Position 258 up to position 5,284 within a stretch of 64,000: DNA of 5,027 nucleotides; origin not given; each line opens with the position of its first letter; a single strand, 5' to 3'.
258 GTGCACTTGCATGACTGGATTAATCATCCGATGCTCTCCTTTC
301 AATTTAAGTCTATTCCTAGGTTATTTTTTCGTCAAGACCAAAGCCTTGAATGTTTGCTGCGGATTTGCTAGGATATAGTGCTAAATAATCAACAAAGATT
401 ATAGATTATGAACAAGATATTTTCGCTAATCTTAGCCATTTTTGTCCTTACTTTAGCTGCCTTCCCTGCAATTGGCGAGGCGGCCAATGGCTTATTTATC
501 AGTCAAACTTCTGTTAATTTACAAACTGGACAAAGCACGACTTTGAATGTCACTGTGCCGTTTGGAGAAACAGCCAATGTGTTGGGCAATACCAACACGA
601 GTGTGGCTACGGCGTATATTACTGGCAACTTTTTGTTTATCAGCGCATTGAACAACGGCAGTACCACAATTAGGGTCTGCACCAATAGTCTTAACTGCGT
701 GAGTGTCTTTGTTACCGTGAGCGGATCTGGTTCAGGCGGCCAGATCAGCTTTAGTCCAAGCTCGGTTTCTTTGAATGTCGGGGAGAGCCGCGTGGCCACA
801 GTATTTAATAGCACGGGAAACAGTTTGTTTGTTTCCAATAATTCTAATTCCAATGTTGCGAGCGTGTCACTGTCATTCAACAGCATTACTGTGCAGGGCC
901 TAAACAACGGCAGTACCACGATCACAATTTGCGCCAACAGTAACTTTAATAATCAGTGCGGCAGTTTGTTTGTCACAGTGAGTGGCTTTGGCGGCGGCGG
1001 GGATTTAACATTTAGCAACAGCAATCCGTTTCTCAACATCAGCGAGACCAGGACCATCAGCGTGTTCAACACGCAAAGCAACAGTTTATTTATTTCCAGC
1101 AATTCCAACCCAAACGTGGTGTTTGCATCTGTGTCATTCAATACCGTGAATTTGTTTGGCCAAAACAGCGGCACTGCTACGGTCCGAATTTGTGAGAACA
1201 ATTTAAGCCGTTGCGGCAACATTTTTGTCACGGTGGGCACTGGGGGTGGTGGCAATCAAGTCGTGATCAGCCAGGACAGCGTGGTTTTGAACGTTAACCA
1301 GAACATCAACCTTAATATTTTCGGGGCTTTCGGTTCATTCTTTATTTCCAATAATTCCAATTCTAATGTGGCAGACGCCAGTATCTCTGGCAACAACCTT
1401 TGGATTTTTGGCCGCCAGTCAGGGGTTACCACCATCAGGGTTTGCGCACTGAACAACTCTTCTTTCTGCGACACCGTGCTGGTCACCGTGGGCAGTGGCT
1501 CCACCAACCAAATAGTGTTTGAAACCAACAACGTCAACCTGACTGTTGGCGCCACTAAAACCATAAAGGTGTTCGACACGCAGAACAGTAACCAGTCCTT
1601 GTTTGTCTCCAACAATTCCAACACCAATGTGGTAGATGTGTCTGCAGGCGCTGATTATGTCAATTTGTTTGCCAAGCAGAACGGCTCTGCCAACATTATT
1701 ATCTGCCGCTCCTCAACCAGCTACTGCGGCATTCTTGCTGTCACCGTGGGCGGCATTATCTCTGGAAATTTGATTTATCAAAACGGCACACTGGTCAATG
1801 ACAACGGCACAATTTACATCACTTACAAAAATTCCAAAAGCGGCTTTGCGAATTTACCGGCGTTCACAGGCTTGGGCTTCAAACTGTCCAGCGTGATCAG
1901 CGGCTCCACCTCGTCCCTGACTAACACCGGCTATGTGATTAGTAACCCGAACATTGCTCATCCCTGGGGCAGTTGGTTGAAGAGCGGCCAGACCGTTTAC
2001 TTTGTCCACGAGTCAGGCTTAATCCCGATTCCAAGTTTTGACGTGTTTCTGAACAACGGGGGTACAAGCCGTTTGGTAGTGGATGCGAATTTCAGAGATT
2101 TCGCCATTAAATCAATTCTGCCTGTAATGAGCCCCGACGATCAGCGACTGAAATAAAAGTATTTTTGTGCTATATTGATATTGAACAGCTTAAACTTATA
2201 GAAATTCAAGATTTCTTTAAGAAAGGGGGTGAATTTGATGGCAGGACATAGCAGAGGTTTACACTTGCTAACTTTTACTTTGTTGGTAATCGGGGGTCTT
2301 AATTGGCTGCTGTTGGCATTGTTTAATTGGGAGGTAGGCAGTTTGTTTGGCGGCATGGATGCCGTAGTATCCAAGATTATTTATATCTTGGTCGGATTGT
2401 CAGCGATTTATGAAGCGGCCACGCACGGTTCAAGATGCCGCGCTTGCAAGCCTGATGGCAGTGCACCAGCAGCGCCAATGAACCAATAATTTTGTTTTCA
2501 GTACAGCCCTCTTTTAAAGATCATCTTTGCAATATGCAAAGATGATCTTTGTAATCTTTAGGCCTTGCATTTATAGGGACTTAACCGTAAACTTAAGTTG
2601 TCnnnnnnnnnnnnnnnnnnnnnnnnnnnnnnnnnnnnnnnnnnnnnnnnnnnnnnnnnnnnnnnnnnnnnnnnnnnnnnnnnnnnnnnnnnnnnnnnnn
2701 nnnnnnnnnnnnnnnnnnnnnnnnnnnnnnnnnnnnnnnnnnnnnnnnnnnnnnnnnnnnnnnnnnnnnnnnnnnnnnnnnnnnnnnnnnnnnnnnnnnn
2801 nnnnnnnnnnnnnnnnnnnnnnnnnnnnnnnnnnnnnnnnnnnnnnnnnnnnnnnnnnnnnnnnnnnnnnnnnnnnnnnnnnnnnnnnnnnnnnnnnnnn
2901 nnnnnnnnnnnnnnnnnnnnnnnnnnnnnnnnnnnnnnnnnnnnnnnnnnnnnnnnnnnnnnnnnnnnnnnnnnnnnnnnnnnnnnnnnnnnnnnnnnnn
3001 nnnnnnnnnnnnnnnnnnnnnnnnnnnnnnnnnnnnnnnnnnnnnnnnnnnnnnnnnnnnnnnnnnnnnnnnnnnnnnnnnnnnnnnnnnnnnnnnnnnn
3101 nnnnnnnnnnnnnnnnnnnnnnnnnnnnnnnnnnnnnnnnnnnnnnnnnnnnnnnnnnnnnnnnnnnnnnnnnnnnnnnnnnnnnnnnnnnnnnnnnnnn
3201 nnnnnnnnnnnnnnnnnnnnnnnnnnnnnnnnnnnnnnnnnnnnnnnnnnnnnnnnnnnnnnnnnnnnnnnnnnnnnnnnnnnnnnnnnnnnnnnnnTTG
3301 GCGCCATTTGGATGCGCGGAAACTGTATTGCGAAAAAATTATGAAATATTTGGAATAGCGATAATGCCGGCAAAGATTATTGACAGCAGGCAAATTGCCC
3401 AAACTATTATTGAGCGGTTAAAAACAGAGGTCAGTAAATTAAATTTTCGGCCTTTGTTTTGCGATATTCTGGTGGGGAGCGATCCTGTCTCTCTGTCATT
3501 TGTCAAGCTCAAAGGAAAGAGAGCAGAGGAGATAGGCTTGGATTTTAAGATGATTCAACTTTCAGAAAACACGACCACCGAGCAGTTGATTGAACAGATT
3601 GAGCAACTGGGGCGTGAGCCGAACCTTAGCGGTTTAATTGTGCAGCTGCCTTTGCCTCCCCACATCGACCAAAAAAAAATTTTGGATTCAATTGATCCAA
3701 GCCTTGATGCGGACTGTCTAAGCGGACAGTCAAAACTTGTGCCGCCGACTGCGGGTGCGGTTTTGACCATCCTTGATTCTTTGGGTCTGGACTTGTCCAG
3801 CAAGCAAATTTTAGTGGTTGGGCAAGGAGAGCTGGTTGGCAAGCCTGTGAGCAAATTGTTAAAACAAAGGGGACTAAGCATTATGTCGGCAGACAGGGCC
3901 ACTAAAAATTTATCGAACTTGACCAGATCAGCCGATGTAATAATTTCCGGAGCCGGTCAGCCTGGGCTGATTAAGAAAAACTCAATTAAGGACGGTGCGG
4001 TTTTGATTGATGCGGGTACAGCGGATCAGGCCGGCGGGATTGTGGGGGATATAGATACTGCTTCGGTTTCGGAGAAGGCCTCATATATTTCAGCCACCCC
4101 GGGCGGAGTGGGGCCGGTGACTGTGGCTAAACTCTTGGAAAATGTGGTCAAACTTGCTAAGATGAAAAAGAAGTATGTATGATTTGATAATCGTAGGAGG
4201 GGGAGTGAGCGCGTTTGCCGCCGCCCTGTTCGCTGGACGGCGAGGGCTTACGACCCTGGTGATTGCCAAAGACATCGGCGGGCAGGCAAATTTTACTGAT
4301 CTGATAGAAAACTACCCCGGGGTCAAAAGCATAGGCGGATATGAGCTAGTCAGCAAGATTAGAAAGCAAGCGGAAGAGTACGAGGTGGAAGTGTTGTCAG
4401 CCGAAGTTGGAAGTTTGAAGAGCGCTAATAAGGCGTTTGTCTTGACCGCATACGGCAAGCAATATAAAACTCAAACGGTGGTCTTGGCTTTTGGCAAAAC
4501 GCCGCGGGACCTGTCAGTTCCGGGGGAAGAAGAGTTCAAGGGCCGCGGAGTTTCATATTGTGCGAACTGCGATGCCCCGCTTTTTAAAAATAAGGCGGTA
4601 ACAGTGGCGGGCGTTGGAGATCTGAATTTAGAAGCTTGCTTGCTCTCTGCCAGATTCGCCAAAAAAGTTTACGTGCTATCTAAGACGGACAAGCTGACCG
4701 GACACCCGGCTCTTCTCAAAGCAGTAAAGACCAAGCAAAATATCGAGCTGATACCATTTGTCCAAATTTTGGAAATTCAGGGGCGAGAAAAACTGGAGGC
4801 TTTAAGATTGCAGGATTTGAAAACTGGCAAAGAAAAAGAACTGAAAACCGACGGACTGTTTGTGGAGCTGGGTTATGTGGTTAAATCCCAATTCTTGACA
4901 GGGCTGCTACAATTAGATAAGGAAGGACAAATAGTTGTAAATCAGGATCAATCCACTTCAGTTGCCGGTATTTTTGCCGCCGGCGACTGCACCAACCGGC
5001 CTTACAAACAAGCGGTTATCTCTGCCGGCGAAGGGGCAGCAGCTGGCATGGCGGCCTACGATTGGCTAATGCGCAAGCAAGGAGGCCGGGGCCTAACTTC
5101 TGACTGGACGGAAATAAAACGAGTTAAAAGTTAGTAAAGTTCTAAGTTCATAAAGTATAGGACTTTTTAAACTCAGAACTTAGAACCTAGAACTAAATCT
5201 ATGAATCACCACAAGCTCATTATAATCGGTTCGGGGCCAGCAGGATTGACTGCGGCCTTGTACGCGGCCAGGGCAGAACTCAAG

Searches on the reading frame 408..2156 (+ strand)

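Call 72: search_protein_families(library=pfam, max_evalue=1e-8, proteins=[window:408-2156:+])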
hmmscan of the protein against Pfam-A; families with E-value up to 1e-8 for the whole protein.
window:408-2156:+ (582 aa): 2 families
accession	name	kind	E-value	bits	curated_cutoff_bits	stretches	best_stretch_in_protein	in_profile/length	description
PF02368.24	Big_2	-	1.1e-09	38.5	22.8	0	112-182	4-75/79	Bacterial Ig-like domain (group 2)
PF13629.12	T2SS-T3SS_pil_N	-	1.9e-09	37.6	23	0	317-351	27-62/72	Pilus formation protein N terminal region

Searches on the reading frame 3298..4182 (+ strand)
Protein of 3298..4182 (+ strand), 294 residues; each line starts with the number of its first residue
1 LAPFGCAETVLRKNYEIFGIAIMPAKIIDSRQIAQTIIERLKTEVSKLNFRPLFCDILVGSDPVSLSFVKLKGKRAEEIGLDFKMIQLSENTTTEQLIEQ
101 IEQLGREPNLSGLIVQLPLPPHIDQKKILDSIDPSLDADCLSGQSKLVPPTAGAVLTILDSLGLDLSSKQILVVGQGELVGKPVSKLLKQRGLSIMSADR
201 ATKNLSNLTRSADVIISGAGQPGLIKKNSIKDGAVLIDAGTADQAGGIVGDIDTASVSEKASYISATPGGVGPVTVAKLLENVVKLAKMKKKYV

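Call 72: search_protein_families(library=pfam, max_evalue=1e-8, proteins=[window:3298-4182:+])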
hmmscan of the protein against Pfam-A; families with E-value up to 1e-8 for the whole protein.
window:3298-4182:+ (294 aa): 2 families
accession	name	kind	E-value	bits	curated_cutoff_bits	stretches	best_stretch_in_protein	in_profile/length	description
PF02882.25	THF_DHG_CYH_C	-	8.8e-44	149.1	27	1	142-290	10-159/160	Tetrahydrofolate dehydrogenase/cyclohydrolase, NAD(P)-binding domain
PF00763.28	THF_DHG_CYH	-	1.3e-27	96.8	32.8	1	28-139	1-115/115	Tetrahydrofolate dehydrogenase/cyclohydrolase, catalytic domain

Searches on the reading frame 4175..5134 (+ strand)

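Call 72: search_protein_families(library=pfam, max_evalue=1e-8, proteins=[window:4175-5134:+])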
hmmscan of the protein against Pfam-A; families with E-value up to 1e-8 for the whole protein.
window:4175-5134:+ (319 aa): 2 families
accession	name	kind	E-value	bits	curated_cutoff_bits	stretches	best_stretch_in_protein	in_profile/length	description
PF07992.20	Pyr_redox_2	-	5.5e-39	134.8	26.1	1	2-287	1-291/291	Pyridine nucleotide-disulphide oxidoreductase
PF13738.12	Pyr_redox_3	-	7.7e-16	58.6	30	1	53-270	78-305/305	Pyridine nucleotide-disulphide oxidoreductase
